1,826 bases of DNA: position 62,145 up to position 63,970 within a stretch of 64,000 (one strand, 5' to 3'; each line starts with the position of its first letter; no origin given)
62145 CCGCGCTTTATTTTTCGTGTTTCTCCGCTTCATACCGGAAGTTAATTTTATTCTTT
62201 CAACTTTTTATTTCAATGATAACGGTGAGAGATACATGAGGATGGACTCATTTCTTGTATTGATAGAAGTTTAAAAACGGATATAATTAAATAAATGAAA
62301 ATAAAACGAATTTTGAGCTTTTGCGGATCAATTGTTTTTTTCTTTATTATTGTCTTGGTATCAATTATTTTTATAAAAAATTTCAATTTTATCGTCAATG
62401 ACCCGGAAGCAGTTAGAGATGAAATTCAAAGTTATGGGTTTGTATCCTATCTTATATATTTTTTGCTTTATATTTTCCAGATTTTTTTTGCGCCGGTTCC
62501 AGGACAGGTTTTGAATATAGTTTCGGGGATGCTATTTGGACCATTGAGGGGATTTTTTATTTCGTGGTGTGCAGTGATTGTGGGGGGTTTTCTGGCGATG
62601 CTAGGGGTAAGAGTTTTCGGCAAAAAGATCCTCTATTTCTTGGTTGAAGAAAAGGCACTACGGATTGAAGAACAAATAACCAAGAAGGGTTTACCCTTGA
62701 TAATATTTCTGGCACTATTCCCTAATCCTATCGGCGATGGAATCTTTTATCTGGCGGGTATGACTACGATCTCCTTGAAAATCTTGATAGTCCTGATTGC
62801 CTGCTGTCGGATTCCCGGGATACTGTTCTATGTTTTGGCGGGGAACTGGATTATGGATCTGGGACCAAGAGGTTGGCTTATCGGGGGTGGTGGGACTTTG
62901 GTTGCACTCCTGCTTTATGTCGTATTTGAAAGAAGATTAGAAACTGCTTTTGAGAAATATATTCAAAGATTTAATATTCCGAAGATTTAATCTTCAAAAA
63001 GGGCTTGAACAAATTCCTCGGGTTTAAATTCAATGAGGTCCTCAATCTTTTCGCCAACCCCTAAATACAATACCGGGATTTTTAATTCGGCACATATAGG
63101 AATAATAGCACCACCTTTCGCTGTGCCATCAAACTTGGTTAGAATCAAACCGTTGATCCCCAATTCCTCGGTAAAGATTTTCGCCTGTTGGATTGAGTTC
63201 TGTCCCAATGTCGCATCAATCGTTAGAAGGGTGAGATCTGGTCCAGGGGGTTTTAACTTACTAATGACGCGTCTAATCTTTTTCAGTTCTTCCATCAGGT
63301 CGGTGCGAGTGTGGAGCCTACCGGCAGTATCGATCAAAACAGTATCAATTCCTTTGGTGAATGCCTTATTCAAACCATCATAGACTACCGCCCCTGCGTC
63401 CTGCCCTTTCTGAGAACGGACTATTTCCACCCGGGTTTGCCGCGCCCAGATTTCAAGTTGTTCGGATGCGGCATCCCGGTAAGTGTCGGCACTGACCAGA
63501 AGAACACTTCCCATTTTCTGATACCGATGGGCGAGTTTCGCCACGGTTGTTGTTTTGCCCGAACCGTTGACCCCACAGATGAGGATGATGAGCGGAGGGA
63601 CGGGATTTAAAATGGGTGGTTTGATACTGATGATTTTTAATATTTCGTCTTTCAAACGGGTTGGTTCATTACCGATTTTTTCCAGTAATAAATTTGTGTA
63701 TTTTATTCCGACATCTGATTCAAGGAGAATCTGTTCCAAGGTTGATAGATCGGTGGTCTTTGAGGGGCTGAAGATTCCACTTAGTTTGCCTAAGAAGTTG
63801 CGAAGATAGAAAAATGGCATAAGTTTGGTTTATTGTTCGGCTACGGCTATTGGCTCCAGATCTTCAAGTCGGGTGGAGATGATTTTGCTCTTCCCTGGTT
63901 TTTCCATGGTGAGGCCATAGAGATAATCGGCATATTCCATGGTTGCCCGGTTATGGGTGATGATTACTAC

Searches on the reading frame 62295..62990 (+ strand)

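Call 87: search_protein_families(library=pfam, proteins=[window:62295-62990:+], max_evalue=0.001)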
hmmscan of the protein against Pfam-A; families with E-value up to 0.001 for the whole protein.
window:62295-62990:+ (231 aa): 1 family
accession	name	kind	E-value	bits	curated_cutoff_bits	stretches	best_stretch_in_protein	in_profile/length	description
PF09335.16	VTT_dom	-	1.8e-14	54.7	33.9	1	68-183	1-121/123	VTT domain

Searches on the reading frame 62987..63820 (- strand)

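Call 87: search_protein_families(library=pfam, proteins=[window:62987-63820:-], max_evalue=0.001)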
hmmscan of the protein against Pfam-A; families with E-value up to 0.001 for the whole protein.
window:62987-63820:- (277 aa): 10 families
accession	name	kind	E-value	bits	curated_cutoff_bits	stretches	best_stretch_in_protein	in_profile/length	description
PF00448.28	SRP54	-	1.7e-71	240.4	22.7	1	77-275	2-195/196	SRP54-type protein, GTPase domain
PF06414.18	Zeta_toxin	-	6.5e-08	32.7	22.3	1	74-180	14-118/199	Zeta toxin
PF01656.29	CbiA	-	7.1e-07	29.7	25.4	1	86-251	9-106/125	CobQ/CobB/MinD/ParA nucleotide binding domain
PF13671.12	AAA_33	-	1.1e-06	29.5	27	1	79-175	2-88/143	AAA domain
PF13401.12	AAA_22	-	1.4e-06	29.1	27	1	77-184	6-109/130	AAA domain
PF00005.33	ABC_tran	-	0.00017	22.6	25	1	78-149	13-79/137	ABC transporter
PF07728.20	AAA_5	-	0.00057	20.3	22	1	79-161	2-86/139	AAA domain (dynein-related subfamily)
PF02881.24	SRP54_N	-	0.00061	20.4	22.4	0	12-51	4-53/75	SRP54-type protein, helical bundle domain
PF13173.12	AAA_14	-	0.00076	19.9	27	0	78-123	4-49/129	AAA domain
PF13604.12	AAA_30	-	0.00093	19.4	27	0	78-173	20-104/191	AAA domain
